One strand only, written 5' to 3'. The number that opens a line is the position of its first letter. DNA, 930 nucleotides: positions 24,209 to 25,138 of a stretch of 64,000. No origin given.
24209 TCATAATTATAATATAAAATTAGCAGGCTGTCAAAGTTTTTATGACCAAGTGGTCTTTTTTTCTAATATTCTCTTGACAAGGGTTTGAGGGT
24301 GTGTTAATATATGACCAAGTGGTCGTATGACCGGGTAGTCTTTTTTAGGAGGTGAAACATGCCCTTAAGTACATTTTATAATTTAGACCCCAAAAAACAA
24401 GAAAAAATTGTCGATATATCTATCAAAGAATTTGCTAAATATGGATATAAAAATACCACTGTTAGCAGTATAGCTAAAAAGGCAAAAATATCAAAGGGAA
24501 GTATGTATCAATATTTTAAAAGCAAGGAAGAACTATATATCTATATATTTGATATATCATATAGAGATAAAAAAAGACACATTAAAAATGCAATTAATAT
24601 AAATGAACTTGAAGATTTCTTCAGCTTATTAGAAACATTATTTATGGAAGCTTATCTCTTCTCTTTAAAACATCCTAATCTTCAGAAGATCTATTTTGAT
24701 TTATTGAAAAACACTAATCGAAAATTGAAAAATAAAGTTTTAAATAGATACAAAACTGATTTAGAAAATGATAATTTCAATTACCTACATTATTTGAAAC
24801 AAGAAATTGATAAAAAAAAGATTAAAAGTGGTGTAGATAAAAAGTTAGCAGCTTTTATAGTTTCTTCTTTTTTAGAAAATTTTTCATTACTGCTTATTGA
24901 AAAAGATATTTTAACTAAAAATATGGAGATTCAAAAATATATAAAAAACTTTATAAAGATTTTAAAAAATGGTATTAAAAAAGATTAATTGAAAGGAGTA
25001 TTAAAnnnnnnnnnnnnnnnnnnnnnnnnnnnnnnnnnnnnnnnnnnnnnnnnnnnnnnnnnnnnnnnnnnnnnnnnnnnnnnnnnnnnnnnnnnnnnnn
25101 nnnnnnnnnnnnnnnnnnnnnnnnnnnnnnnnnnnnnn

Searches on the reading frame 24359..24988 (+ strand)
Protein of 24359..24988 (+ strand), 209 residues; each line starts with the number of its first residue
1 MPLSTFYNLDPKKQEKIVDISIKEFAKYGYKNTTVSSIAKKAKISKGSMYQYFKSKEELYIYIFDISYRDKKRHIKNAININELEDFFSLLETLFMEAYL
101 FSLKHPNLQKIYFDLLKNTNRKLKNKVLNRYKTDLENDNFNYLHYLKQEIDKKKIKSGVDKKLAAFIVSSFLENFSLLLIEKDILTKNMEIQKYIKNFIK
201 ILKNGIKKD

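Call 5: search_protein_families(library=pfam, proteins=[window:24359-24988:+], max_evalue=0.0001)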
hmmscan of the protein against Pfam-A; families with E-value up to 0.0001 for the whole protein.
window:24359-24988:+ (209 aa): 2 families
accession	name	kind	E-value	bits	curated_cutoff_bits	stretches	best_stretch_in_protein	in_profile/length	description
PF00440.29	TetR_N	-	1.5e-14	53.9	24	1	17-61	1-45/47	Bacterial regulatory proteins, tetR family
PF21256.2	TetR_C_5-like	-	1.2e-05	25.9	27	1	86-207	2-127/127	Tetracyclin repressor-like, C-terminal domain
